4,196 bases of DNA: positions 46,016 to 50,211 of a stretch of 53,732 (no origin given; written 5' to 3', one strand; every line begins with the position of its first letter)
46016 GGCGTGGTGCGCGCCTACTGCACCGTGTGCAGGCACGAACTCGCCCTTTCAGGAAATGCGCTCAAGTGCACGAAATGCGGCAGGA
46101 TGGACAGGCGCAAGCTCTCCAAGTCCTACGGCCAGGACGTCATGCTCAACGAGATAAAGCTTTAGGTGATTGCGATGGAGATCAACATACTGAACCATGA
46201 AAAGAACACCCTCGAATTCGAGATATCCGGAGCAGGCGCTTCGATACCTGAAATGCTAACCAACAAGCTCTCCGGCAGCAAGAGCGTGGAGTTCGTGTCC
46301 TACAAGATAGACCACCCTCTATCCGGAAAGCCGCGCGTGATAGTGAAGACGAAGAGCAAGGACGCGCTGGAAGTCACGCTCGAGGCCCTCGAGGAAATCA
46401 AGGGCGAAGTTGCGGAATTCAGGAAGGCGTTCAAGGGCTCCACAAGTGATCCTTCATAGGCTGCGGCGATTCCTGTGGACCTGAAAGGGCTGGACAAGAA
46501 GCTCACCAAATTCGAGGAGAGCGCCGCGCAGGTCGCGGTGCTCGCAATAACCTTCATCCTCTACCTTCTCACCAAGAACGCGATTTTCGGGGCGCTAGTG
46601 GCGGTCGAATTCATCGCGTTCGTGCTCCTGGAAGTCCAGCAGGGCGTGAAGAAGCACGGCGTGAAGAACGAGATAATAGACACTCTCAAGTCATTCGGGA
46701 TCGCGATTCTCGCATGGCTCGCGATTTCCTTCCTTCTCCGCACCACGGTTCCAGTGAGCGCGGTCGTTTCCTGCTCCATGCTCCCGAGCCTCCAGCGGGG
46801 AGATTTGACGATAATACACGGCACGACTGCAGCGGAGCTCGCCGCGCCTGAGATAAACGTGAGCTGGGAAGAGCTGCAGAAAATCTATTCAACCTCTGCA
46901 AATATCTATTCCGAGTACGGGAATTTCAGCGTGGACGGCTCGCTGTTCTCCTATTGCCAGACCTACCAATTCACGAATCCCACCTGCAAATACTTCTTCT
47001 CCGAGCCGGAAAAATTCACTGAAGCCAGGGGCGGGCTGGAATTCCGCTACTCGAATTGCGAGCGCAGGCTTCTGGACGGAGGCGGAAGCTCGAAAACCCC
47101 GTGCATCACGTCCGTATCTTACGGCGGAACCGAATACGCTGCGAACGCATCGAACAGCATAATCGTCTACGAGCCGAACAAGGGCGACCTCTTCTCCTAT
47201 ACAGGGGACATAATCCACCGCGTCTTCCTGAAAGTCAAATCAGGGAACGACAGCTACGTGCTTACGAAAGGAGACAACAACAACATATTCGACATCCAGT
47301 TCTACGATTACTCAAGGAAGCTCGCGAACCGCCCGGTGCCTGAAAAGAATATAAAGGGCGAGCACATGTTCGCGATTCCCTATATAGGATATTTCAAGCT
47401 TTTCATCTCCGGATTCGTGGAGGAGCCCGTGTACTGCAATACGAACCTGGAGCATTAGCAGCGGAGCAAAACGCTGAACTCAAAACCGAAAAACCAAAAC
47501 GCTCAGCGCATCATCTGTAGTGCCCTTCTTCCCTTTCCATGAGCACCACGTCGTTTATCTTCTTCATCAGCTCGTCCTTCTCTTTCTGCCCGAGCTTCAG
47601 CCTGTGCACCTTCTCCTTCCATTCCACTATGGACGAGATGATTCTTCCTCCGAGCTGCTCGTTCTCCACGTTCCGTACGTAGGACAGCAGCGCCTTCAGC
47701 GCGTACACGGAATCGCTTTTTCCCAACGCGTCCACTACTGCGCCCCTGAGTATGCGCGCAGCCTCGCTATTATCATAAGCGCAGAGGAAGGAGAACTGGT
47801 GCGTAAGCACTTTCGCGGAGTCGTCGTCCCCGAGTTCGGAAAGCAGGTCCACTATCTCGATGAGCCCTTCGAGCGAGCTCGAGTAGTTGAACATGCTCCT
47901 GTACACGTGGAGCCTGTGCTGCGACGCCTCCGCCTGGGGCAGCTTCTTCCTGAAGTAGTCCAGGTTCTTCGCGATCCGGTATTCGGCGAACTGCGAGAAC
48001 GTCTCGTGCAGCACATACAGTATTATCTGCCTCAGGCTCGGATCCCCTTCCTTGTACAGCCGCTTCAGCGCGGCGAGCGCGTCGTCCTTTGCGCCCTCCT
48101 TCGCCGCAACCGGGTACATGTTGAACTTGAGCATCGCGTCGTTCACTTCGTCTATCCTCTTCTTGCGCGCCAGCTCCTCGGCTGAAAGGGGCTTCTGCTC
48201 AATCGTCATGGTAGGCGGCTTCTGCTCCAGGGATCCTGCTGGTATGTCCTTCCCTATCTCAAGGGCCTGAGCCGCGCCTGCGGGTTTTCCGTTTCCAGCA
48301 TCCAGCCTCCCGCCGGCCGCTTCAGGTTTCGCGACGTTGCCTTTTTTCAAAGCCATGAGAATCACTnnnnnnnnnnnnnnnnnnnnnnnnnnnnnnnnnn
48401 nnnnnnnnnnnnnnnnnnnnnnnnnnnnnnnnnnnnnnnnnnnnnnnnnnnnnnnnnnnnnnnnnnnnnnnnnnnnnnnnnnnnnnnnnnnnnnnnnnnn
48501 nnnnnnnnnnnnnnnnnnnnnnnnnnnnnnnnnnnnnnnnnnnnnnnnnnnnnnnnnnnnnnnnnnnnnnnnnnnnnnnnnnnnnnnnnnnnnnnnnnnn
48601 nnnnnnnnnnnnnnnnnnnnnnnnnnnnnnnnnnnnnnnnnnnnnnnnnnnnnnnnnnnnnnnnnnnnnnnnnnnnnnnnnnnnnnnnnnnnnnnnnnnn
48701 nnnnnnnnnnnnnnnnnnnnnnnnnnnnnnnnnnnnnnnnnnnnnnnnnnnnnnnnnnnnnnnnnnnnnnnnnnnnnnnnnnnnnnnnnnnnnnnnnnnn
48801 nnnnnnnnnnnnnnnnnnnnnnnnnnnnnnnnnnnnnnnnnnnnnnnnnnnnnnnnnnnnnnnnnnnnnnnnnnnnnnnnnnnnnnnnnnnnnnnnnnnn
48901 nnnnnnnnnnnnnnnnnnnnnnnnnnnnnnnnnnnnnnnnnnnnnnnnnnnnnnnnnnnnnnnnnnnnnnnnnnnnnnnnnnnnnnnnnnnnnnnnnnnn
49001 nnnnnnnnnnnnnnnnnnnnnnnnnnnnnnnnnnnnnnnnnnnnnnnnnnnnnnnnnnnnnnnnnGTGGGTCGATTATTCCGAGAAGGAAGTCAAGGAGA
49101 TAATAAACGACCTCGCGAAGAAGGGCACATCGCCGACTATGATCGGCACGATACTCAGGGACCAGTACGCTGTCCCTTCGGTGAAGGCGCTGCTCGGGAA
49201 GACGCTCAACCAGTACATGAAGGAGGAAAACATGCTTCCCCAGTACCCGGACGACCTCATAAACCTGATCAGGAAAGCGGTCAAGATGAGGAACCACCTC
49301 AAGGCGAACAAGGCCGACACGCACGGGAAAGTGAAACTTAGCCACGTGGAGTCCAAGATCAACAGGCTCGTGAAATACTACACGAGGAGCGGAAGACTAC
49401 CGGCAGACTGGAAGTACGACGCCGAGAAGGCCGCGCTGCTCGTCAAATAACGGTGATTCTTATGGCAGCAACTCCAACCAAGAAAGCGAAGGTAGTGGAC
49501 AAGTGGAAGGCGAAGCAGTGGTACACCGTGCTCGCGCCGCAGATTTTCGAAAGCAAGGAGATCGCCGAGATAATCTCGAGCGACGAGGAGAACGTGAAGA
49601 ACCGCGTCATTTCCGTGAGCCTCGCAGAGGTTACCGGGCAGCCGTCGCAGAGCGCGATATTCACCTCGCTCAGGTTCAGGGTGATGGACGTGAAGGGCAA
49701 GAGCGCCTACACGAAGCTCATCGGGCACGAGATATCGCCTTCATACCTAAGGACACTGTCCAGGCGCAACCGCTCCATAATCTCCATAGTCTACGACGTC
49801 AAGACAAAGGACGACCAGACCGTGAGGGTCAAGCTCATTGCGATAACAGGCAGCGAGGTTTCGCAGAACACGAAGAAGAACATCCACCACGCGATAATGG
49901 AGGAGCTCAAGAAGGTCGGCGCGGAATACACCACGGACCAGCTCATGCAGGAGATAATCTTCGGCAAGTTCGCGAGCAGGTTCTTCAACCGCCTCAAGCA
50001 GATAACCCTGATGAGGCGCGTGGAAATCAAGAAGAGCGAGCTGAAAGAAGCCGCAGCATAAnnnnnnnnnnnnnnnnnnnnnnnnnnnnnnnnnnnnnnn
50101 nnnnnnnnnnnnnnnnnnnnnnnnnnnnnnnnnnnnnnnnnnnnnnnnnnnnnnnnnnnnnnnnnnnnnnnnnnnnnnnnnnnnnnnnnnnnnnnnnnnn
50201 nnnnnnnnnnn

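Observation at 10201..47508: Dispersed family of 7-nt-phased degenerate GTTYC / GRAAC arrays at 12 or more loci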

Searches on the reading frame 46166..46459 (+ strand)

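Call 76: search_protein_families(library=pfam, proteins=[window:46166-46459:+], max_evalue=0.0001)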
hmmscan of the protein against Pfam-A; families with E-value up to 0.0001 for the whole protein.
window:46166-46459:+ (97 aa): 1 family
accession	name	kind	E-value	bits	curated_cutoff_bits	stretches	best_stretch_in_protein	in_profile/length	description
PF13656.11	RNA_pol_L_2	-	2.2e-13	50.1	27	1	16-87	2-74/75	RNA polymerase Rpb3/Rpb11 dimerisation domain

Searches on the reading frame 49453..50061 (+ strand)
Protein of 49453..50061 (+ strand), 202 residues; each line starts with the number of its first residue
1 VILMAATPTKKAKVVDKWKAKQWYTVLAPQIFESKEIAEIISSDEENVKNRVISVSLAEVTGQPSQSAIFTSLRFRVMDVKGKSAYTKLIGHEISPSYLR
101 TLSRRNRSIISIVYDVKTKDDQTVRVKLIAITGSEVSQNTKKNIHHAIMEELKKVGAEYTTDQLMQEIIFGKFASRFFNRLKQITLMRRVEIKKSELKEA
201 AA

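Call 69: find_encoding_contigs(protein=window:49453-50061:+, flank=10000, max_places=4)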
Protein window:49453-50061:+ (202 aa): no gene with exactly this product is on record in the collection.

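Call 76: search_protein_families(library=pfam, proteins=[window:49453-50061:+], max_evalue=0.0001)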
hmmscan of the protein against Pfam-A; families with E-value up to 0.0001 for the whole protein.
window:49453-50061:+ (202 aa): 1 family
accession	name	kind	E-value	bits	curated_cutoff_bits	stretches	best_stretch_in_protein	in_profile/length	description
PF01015.23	Ribosomal_S3Ae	-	4.3e-52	176.9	29.3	1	10-198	2-188/191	Ribosomal S3Ae family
